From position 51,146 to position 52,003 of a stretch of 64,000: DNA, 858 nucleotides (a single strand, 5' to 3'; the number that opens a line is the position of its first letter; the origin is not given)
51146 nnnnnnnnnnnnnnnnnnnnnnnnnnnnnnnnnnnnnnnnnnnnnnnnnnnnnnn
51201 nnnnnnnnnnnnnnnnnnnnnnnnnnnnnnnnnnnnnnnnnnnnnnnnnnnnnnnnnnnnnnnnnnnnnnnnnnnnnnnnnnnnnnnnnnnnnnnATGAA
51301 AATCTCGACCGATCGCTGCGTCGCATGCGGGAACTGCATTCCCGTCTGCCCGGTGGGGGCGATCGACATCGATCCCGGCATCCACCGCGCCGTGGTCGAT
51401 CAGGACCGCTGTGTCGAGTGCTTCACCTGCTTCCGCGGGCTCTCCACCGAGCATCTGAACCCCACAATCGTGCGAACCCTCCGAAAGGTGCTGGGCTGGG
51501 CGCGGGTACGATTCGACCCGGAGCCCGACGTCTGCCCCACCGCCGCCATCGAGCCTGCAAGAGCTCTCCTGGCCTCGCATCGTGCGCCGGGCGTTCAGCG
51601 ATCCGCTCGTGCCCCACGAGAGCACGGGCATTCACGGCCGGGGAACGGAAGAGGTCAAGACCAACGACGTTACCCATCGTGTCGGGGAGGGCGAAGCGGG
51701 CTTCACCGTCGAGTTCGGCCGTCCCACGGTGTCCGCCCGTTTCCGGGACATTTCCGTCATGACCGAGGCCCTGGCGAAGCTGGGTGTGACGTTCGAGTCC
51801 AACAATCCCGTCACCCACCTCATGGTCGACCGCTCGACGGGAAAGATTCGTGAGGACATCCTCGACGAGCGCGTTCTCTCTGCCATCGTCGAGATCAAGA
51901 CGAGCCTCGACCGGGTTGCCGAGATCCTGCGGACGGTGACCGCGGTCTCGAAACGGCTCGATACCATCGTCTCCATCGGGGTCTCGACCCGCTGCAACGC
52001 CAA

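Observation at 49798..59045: Inositol-phospholipid gene neighbourhood: archaeal-type MIPS, CDP-alcohol phosphatidyltransferase and a DAGK-like lipid kinase, with an uncharacterised ferredoxin-domain gene pair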

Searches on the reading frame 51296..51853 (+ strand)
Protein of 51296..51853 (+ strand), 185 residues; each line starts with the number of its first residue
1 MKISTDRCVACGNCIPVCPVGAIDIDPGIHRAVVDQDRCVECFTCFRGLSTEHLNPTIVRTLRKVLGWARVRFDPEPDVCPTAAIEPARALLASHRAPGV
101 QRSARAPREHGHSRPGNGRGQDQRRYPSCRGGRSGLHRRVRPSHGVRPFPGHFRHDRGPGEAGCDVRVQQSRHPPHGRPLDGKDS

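Call 4: search_protein_families(library=pfam, proteins=[window:51296-51853:+], max_evalue=0.01)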
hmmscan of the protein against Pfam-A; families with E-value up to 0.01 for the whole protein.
window:51296-51853:+ (185 aa): 12 families
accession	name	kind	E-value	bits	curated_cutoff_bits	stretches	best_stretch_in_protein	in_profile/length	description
PF00037.32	Fer4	-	9.6e-10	38.3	21.1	1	2-24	2-24/24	4Fe-4S binding domain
PF12838.12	Fer4_7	-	1e-08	36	27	1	7-46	1-45/52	4Fe-4S dicluster domain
PF12837.12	Fer4_6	-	3.9e-08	33.3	25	1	2-23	3-24/24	4Fe-4S binding domain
PF13237.11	Fer4_10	-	1.5e-07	31.7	25.5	1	1-46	2-49/53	4Fe-4S dicluster domain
PF13187.11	Fer4_9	-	2.2e-05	24.8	27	1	7-47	1-45/52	4Fe-4S dicluster domain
PF12797.12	Fer4_2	-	2.5e-05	24.4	24.5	1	2-20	4-22/22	4Fe-4S binding domain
PF13484.11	Fer4_16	-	3.4e-05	25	30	1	7-42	1-32/66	4Fe-4S double cluster binding domain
PF25160.1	LdpA_Fe-S-bd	-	9.8e-05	22.5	27.6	1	2-24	22-44/49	LdpA Fe-S cluster-binding domain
PF14697.11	Fer4_21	-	0.00031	21.2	35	1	2-24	35-58/59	4Fe-4S dicluster domain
PF13746.11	Fer4_18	-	0.0023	18.6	27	1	6-42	59-94/114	4Fe-4S dicluster domain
PF12800.12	Fer4_4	-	0.0074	17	24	1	5-21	1-17/17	4Fe-4S binding domain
PF13183.11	Fer4_8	-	0.0075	17.2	27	1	6-21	3-18/68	4Fe-4S dicluster domain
